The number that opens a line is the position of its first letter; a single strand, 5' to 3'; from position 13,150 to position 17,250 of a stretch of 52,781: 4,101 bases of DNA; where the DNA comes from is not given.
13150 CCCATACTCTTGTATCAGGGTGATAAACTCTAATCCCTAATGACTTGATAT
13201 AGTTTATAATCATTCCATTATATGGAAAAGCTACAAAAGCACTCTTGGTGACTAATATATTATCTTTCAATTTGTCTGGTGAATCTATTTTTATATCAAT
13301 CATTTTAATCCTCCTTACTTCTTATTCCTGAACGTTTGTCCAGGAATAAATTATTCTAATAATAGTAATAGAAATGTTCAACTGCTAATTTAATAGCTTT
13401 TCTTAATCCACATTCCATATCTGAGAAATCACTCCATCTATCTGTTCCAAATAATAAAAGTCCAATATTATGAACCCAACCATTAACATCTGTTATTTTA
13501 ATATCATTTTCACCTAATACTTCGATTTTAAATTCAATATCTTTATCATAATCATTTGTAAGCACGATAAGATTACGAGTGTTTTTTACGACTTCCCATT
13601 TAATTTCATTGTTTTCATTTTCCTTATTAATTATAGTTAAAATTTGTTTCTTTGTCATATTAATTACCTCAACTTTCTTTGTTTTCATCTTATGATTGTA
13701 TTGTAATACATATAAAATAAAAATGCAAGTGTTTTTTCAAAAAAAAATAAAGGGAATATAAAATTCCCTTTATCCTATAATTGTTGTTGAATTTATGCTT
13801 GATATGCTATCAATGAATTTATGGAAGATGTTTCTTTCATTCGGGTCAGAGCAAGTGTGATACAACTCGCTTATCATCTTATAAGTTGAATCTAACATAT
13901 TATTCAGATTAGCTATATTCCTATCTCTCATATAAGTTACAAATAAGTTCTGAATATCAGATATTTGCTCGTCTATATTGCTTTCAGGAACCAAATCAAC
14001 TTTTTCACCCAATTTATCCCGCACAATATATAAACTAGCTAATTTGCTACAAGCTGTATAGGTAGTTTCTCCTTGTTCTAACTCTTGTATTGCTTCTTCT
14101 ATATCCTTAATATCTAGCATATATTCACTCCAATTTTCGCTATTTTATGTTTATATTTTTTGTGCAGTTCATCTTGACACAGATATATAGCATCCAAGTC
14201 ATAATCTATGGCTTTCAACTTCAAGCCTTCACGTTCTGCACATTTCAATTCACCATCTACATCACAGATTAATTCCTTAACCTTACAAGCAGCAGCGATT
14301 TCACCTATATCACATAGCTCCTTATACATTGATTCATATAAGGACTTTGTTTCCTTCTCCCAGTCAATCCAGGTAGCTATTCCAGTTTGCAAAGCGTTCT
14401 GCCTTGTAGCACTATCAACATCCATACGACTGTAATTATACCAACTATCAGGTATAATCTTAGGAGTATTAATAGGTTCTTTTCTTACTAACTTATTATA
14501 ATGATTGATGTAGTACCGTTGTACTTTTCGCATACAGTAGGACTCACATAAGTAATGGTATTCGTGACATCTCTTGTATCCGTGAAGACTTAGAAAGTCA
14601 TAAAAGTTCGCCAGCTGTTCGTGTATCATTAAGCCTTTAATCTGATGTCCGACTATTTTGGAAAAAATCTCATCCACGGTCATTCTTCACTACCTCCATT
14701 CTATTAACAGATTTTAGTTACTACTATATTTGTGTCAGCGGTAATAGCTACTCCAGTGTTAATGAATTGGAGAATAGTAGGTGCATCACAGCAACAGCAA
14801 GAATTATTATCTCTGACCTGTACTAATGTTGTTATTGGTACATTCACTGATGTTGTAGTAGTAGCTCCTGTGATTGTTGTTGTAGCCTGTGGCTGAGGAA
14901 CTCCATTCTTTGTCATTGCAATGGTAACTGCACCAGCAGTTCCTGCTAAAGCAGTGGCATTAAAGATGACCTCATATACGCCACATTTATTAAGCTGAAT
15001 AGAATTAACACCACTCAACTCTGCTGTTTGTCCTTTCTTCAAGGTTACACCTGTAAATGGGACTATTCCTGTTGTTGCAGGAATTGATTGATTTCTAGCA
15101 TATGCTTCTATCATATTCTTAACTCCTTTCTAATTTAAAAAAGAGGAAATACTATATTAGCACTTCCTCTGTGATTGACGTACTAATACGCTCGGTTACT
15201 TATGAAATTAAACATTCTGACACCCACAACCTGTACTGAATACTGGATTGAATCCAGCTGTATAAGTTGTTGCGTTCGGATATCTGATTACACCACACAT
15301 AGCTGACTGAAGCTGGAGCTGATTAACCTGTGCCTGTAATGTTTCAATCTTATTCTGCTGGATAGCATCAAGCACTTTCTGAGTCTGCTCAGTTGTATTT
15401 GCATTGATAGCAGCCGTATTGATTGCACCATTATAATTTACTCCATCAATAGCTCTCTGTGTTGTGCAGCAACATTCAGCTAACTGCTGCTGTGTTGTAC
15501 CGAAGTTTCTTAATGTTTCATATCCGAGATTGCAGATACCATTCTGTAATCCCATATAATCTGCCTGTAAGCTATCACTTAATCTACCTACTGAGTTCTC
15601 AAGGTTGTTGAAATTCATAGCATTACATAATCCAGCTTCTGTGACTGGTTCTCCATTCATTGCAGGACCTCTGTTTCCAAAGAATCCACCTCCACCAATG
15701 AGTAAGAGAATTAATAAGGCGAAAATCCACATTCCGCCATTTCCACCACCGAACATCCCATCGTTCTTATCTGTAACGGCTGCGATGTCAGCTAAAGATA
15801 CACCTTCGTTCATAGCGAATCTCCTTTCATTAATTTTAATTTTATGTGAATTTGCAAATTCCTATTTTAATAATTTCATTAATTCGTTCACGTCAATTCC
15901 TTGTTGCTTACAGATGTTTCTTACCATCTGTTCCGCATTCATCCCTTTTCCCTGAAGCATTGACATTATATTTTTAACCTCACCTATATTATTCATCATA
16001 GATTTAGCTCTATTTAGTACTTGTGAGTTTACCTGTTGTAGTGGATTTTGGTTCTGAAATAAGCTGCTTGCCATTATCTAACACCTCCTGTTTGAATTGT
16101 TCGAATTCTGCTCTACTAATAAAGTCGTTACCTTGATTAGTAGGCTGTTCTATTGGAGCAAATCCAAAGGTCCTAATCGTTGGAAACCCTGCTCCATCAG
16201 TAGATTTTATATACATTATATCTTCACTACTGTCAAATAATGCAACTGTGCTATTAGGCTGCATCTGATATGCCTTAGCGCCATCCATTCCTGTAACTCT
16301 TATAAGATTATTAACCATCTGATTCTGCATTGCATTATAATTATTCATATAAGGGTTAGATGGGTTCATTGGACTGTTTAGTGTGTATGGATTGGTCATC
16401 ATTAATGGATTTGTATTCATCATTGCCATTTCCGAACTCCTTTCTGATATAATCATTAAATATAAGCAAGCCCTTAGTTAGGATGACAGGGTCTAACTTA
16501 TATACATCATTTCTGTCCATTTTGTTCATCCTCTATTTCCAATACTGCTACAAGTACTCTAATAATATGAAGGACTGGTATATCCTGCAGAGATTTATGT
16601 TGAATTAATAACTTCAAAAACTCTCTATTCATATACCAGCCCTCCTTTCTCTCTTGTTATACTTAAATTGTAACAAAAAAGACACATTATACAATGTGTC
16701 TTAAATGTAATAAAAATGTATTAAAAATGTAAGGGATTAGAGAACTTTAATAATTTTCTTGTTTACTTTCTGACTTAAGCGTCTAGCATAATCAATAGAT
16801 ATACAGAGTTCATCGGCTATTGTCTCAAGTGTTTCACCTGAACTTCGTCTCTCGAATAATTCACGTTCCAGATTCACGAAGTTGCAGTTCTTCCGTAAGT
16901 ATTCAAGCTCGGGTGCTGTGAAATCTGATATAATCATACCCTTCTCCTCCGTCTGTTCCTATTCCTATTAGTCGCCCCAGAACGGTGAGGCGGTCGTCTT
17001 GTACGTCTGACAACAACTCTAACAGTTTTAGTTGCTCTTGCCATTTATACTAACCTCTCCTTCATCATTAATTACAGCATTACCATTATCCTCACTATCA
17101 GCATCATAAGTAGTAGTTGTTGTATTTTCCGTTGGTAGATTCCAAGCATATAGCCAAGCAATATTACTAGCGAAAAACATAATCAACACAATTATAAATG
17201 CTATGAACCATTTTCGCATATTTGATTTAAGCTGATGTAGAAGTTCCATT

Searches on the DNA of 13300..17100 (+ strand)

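Call 5: search_dna_similar(query=window:13300-17100:+, collection=phages, mode=distant, max_rows=25)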
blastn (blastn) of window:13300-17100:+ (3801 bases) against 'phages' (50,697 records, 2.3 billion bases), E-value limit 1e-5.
Records with a match: 1; places in all: 1; records where one place covers at least 80% of the query: 0.
Best place of each record, by identity: 80-90% 1.
By first word of the organism name: bajarodcaudo 1.
By host as written in the record: Peromyscus fraterculus 1.
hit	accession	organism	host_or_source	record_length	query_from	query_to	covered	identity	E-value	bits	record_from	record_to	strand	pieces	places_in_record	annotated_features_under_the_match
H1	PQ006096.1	bajarodcaudo virus 5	Peromyscus fraterculus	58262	2132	2187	1%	85.7%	1e-7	66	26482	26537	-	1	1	hypothetical protein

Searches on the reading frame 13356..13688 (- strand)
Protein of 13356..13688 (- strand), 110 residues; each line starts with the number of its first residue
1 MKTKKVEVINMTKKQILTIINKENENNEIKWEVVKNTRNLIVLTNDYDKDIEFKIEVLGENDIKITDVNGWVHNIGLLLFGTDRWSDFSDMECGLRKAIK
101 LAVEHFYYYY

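Call 3: search_protein_families(library=pfam, proteins=[window:13356-13688:-], max_evalue=1)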
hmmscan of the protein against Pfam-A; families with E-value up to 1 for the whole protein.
window:13356-13688:- (110 aa): 1 family
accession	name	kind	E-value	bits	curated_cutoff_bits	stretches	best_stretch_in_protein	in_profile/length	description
PF04019.17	DUF359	-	0.12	12.4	25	1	11-63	35-81/126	Protein of unknown function (DUF359)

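Call 4: search_protein_families(library=phrogs, proteins=[window:13356-13688:-], max_evalue=0.1)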
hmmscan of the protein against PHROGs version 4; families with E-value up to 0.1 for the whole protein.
window:13356-13688:- (110 aa): 2 families
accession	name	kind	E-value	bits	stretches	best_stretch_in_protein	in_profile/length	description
phrog_34609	-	unknown function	0.026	15.9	1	1-52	1-49/105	-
phrog_22166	-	unknown function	0.055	14.8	1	4-84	17-92/114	-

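Call 16: search_protein_families(library=ncbifam, proteins=[window:13356-13688:-], max_evalue=1)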
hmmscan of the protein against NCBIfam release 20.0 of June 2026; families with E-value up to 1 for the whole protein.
window:13356-13688:- (110 aa): 2 families
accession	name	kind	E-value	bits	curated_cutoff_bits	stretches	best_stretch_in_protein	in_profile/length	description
NF004460.0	PRK05787.2-3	equivalog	0.0026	17.3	291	1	13-66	120-172/207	cobalt-precorrin-7 (C(5))-methyltransferase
NF004462.0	PRK05787.2-5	equivalog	0.0076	15.9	360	1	9-66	138-194/228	cobalt-precorrin-7 (C(5))-methyltransferase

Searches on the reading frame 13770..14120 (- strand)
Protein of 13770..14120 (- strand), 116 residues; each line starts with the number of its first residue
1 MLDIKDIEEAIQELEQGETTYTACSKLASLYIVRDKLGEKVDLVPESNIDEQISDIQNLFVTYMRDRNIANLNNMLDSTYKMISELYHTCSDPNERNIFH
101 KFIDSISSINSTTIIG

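Call 3: search_protein_families(library=pfam, proteins=[window:13770-14120:-], max_evalue=1)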
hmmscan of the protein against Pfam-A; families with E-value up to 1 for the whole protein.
window:13770-14120:- (116 aa): 2 families
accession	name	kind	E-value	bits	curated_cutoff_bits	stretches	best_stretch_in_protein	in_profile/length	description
PF23338.1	PTHB1_hp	-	0.085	13.7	27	1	52-92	34-77/104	PTHB1 hairpin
PF21082.3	MS_channel_3rd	-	0.13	13.2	21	1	66-109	10-53/88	Mechanosensitive ion channel MscS, C-terminal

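Call 4: search_protein_families(library=phrogs, proteins=[window:13770-14120:-], max_evalue=0.1)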
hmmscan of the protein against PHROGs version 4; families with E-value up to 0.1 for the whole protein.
window:13770-14120:- (116 aa): 0 families

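Call 16: search_protein_families(library=ncbifam, proteins=[window:13770-14120:-], max_evalue=1)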
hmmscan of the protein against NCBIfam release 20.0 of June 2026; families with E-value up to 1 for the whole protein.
window:13770-14120:- (116 aa): 0 families
